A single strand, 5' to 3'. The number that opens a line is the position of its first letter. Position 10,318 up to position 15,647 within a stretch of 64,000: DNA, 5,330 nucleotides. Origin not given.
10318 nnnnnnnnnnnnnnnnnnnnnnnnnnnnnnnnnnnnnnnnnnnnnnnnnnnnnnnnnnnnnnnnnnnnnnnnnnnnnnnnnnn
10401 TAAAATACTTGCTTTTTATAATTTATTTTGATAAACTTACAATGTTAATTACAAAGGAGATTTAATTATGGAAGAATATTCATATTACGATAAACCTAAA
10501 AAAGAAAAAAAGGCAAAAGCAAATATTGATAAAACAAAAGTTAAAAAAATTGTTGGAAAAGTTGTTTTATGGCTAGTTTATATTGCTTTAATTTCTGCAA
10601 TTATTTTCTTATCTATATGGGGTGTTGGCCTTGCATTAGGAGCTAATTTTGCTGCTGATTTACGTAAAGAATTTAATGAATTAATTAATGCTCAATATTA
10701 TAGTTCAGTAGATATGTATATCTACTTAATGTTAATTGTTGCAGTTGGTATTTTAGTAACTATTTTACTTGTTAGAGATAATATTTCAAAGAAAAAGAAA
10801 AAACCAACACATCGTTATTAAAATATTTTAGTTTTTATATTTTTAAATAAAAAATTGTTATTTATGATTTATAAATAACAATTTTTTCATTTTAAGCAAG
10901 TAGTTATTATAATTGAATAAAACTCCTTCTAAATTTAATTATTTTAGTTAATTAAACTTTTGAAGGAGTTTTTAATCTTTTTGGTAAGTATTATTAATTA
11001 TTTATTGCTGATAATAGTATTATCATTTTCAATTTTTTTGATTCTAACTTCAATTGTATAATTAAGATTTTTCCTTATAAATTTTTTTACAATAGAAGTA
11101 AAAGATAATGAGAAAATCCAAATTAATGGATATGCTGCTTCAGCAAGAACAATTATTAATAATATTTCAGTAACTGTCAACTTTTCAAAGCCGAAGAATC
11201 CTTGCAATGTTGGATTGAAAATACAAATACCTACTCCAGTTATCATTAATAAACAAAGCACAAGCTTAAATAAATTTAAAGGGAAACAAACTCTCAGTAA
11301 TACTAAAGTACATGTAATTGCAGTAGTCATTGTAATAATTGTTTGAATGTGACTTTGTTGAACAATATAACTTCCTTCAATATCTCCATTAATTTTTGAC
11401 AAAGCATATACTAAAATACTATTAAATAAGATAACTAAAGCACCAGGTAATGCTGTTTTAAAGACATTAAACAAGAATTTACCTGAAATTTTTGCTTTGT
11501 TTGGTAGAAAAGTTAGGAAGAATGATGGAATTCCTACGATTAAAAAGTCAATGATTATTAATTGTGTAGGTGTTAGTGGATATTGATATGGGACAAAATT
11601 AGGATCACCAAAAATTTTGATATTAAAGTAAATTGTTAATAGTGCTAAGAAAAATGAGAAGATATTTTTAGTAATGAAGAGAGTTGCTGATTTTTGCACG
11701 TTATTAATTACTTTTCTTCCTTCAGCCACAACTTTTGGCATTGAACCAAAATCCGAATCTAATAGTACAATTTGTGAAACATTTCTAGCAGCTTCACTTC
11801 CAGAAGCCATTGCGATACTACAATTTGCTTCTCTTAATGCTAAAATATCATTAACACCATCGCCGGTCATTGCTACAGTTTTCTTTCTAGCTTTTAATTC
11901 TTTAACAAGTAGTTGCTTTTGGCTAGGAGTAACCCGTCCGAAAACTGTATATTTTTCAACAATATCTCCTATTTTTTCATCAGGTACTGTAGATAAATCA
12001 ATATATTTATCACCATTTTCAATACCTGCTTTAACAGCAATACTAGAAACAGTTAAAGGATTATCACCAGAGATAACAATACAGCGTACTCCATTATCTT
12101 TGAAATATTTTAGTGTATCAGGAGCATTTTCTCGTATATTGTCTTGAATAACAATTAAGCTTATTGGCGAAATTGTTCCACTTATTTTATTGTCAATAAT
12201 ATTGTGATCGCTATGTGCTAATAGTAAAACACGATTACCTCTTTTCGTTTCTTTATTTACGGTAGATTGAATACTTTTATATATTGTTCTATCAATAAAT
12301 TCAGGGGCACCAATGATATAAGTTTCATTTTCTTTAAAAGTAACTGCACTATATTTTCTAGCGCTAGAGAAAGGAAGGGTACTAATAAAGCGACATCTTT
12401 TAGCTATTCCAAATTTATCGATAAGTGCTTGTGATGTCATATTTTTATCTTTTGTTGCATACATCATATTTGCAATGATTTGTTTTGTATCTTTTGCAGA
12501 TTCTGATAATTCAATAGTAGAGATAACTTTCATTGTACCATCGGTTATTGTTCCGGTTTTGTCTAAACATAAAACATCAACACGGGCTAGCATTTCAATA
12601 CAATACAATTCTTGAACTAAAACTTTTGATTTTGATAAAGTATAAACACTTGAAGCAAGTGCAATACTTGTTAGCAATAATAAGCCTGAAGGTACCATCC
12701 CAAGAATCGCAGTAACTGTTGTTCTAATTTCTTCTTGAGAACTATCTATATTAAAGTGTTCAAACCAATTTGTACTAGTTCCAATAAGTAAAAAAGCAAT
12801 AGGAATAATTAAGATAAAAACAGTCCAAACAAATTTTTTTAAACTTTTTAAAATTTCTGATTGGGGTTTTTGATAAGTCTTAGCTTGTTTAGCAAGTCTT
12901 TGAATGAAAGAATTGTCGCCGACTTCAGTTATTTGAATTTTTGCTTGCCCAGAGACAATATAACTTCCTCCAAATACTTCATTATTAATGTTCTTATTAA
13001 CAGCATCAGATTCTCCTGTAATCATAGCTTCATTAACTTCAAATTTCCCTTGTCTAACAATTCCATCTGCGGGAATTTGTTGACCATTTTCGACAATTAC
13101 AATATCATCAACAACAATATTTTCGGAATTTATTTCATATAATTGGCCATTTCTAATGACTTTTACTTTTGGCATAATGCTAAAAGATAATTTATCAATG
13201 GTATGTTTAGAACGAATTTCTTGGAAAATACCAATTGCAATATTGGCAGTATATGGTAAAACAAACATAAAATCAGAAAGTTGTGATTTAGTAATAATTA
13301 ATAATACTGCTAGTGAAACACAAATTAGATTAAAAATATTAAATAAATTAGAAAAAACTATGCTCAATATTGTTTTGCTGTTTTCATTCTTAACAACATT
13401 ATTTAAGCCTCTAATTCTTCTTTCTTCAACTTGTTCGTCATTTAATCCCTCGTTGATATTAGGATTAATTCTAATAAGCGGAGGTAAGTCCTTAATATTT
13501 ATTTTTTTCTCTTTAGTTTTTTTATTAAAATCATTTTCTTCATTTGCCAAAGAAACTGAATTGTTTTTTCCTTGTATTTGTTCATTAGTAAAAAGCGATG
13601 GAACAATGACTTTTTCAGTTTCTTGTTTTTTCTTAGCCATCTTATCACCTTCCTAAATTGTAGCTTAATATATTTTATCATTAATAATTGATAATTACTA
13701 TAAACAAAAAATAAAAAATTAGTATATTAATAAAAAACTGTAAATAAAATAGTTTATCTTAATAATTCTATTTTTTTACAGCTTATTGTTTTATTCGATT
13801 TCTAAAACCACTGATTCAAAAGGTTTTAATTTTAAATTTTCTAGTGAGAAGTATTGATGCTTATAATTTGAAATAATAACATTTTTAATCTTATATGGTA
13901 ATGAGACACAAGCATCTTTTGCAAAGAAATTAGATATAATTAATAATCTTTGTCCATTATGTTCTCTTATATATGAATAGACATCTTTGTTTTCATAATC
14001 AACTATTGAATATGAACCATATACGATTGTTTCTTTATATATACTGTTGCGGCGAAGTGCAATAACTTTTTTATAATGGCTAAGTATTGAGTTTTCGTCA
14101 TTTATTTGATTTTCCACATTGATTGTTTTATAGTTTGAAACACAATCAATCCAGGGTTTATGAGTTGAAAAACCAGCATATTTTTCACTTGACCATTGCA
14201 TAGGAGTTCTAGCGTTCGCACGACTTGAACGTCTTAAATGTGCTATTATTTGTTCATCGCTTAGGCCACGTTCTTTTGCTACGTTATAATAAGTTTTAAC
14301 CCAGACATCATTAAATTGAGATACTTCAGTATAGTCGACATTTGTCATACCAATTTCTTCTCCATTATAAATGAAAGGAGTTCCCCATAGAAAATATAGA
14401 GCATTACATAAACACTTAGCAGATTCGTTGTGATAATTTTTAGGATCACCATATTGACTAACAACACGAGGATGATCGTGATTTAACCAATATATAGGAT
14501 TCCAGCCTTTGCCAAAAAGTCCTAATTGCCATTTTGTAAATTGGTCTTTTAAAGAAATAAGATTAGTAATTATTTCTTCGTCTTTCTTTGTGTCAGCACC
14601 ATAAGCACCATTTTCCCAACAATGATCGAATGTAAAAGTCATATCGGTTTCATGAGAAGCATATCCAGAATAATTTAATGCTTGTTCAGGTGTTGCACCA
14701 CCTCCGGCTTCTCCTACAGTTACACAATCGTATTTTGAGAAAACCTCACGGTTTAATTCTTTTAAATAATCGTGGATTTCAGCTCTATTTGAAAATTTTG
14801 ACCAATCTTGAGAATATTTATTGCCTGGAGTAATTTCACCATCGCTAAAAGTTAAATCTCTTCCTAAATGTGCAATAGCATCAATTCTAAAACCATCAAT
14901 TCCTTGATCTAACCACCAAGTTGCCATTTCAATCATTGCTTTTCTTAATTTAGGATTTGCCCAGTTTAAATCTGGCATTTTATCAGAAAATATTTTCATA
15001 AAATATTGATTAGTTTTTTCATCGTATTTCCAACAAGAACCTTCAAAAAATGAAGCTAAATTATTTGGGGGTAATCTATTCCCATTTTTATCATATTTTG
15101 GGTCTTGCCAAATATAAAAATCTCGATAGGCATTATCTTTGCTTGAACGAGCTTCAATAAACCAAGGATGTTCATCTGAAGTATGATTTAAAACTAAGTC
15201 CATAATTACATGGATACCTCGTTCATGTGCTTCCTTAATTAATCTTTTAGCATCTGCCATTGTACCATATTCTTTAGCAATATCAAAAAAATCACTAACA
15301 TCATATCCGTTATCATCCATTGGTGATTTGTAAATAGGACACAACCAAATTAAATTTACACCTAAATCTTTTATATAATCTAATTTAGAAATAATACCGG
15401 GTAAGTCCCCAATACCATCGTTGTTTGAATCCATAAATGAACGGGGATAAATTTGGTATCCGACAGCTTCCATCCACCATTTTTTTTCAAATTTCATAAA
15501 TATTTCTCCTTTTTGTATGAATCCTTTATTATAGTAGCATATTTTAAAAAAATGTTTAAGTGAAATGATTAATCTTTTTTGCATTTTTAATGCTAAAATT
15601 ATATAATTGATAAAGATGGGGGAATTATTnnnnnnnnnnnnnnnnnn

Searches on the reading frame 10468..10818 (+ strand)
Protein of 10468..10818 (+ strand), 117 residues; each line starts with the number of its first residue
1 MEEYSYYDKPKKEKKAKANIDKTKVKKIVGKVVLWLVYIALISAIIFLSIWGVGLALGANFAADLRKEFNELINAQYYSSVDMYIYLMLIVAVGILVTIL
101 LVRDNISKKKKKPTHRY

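Call 8: search_protein_families(library=pfam, proteins=[window:10468-10818:+], max_evalue=1)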
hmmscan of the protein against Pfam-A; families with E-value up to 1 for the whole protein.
window:10468-10818:+ (117 aa): 7 families
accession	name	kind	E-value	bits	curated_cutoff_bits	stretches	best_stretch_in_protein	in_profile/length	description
PF22571.1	LiaI-LiaF-TM_PspC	-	0.00083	19.6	27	1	27-103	28-103/142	PspC transmembrane region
PF10110.14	GPDPase_memb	-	0.0011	18.1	29.6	1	24-112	206-293/321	Membrane domain of glycerophosphoryl diester phosphodiesterase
PF18943.6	DUF5690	-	0.0046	16.4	25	1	11-105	168-254/382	Family of unknown function (DUF5690)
PF00957.27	Synaptobrevin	-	0.015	15.6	26.4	1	62-101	47-86/89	Synaptobrevin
PF12420.13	DUF3671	-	0.017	15.1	34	1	3-103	133-209/223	Fam-L, Fam-M like protein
PF12553.13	DUF3742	-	0.034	14.7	27.2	1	11-63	26-78/120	Protein of unknown function (DUF3742)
PF09716.15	ETRAMP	-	0.048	14.1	29.1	1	8-55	28-75/81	Malarial early transcribed membrane protein (ETRAMP)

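Call 9: search_protein_families(library=padloc, proteins=[window:10468-10818:+], max_evalue=1)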
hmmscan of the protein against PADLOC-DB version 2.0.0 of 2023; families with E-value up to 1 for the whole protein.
window:10468-10818:+ (117 aa): 0 families

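Call 10: search_protein_families(library=ncbifam, proteins=[window:10468-10818:+], max_evalue=1)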
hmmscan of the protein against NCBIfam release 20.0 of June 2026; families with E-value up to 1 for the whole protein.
window:10468-10818:+ (117 aa): 6 families
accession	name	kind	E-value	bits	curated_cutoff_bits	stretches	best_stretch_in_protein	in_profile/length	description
TIGR04370.1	glyco_rpt_poly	subfamily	0.00044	19.3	40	1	5-111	64-167/396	oligosaccharide repeat unit polymerase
NF033218.1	anchor_AmaP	equivalog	0.0011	18.7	55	1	28-112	3-75/166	alkaline shock response membrane anchor protein AmaP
NF046000.1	MAG1210_fam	subfamily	0.0078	14.9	275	1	8-112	47-126/550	MAG1210 family protein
NF005163.0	PRK06638.1-3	equivalog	0.016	14.6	174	0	35-63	31-59/203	NADH-quinone oxidoreductase subunit J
NF041745.1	RdrD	equivalog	0.18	11.6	230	1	44-111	38-103/227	antiviral RADAR system accessory protein RdrD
NF047902.1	MmDecMmdD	equivalog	0.38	11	150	1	76-114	11-48/112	methylmalonyl-CoA decarboxylase subunit delta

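Call 11: search_protein_families(library=phrogs, proteins=[window:10468-10818:+], max_evalue=1)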
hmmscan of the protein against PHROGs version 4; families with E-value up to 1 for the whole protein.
window:10468-10818:+ (117 aa): 7 families
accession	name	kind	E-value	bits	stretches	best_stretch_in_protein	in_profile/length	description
phrog_35662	-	unknown function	0.005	18.3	1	8-67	23-81/95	-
phrog_11185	-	unknown function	0.0097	17.3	1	82-102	24-44/62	-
phrog_8415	-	unknown function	0.12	13.4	1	84-114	3-33/48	-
phrog_6586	-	unknown function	0.33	11.8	1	11-98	35-123/129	-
phrog_944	-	moron, auxiliary metabolic gene and host takeover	0.62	10.7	1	31-112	117-192/235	membrane protein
phrog_13544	-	unknown function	0.85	10.1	1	82-113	4-35/236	-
phrog_21938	-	unknown function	0.87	9.8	0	14-53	263-305/342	-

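Call 57: list_cluster_members(proteins=[P0001, P0017, window:10468-10818:+, window:6250-7449:+])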
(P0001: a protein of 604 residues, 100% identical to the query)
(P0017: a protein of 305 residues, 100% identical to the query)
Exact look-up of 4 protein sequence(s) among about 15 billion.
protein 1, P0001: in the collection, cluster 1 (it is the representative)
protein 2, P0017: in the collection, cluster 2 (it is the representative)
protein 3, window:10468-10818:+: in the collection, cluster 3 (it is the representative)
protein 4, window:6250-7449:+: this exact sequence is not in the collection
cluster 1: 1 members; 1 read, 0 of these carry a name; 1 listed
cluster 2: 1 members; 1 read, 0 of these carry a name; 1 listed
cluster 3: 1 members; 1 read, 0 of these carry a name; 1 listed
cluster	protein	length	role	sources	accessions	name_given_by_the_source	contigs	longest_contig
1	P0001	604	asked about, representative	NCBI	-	-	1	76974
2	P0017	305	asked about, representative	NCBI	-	-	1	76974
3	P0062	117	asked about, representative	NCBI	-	-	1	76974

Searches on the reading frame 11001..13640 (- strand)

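Call 58: search_protein_families(library=ncbifam, proteins=[window:11001-13640:-], max_evalue=0.00001)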
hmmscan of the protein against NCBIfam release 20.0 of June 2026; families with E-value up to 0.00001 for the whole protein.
window:11001-13640:- (880 aa): 21 families
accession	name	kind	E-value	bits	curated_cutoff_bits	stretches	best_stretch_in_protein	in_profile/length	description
TIGR01647.1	ATPase-IIIA_H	equivalog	5e-77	259.8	615.5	1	65-680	1-623/755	plasma-membrane proton-efflux P-type ATPase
TIGR01525.1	ATPase-IB_hvy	subfamily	1.7e-76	258.3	346.25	2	105-559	4-442/560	heavy metal translocating P-type ATPase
TIGR01494.1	ATPase_P-type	subfamily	2.9e-76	256.8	62.3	2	131-540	7-365/478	HAD-IC family P-type ATPase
TIGR01517.1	ATPase-IIB_Ca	equivalog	6e-61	206.7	507.05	1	29-668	22-709/882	calcium-translocating P-type ATPase, PMCA-type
TIGR01522.1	ATPase-IIA2_Ca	equivalog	8.7e-58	195.8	798.3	1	58-834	16-837/854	calcium-transporting P-type ATPase, PMR1-type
TIGR01524.1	ATPase-IIIB_Mg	equivalog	3.9e-56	190.5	610.75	1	55-667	23-683/867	magnesium-translocating P-type ATPase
TIGR01511.1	ATPase-IB1_Cu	subfamily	9.2e-54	183.2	397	2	169-384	88-291/542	copper-translocating P-type ATPase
TIGR01116.1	ATPase-IIA1_Ca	equivalog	1.2e-53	182.4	703.4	2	386-675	343-632/799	calcium-translocating P-type ATPase, SERCA-type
TIGR01657.1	P-ATPase-V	hypoth_equivalog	4.5e-53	180.1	618.25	4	548-685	764-898/1055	ATP13A2 family polyamine export P-type ATPase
TIGR01512.1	ATPase-IB2_Cd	subfamily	5.1e-53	180.5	313.5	2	116-374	14-254/494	cadmium family heavy metal-translocating P-type ATPase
TIGR01523.1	ATPase-IID_K-Na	equivalog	1.7e-47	161.7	645.05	3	466-708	550-808/997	potassium/sodium efflux P-type ATPase, fungal-type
NF011702.0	PRK15122.1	subfamily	6.7e-46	156.7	975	2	455-667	502-722/907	magnesium-translocating P-type ATPase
TIGR01106.1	ATPase-IIC_X-K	subfamily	1.2e-44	152.6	946.1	2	136-375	120-365/997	Na,H/K antiporter P-type ATPase subunit alpha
TIGR01497.1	kdpB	equivalog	1.6e-44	152.1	527.9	1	118-673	66-594/675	potassium-transporting ATPase subunit KdpB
NF007952.0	PRK10671.1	equivalog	1e-40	139.7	1316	1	143-650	313-780/838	copper-exporting P-type ATPase CopA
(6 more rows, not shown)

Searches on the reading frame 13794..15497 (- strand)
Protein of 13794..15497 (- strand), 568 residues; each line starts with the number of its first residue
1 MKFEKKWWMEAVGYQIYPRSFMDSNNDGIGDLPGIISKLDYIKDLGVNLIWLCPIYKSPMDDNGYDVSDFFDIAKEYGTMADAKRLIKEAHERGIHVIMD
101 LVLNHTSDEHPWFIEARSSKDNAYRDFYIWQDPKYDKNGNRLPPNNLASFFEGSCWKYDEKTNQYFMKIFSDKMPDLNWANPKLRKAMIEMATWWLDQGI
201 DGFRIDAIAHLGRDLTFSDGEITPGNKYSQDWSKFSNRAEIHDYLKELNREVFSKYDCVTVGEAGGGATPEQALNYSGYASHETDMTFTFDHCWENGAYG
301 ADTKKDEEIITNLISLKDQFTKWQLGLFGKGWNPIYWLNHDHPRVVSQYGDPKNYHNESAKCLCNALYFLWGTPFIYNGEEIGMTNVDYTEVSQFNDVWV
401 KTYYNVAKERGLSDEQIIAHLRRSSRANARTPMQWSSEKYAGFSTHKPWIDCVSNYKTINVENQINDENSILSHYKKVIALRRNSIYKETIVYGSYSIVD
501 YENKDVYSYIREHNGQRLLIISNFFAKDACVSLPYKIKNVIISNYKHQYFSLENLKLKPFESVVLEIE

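Call 58: search_protein_families(library=ncbifam, proteins=[window:13794-15497:-], max_evalue=0.00001)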
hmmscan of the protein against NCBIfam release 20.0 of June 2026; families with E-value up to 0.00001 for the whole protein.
window:13794-15497:- (568 aa): 35 families (the best 25 are shown)
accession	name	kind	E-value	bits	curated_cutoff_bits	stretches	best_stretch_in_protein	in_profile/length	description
TIGR02403.1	trehalose_treC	equivalog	5.6e-178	593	799.05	1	7-566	1-543/544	alpha,alpha-phosphotrehalase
NF008183.0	PRK10933.1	subfamily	2.6e-153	511.6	535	1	2-564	2-547/551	alpha,alpha-phosphotrehalase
NF051899.1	BetGalacBglAAgro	equivalog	3.3e-109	365.7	900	1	7-562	2-532/537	beta-galactosidase BglA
TIGR02456.1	treS_nterm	equivalog_domain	6.4e-99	331.9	678.35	2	6-291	1-266/539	maltose alpha-D-glucosyltransferase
NF041321.1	Alpha-amyl_MalA_Halo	equivalog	2.4e-43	148.5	875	1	6-133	255-382/666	alpha-amylase MalA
NF041090.1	Cyc-maltodext_AglB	equivalog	1e-38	133.4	540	1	30-136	62-166/470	cyclomaltodextrinase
NF008051.0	PRK10785.1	equivalog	1.6e-30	105.9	568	1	30-213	176-342/607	maltodextrin glucosidase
TIGR02402.1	trehalose_TreZ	equivalog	2.3e-21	75.7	538.8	1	30-106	109-186/545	malto-oligosyltrehalose trehalohydrolase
NF011083.0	PRK14510.1-2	equivalog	2.8e-17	61.6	1322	1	30-211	220-386/1186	bifunctional glycogen debranching protein GlgX/4-alpha-glucanotransferase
NF008967.0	PRK12313.1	equivalog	3.2e-17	62.1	577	1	14-108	151-247/633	1,4-alpha-glucan branching protein GlgB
NF006970.0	PRK09441.1-3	equivalog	2.2e-16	59.6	516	1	36-253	61-277/466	alpha-amylase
NF003811.1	PRK05402.1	equivalog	1.7e-15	56.6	741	1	39-109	169-241/619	1,4-alpha-glucan branching protein GlgB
NF006969.0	PRK09441.1-2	equivalog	4.7e-15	55.4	382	1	40-107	29-106/483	alpha-amylase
NF007051.0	PRK09505.1-1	equivalog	2e-14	52.6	864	1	30-107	236-327/686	alpha-amylase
NF011084.0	PRK14511.1-1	equivalog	2.8e-14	52.7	1021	1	34-113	18-98/728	malto-oligosyltrehalose synthase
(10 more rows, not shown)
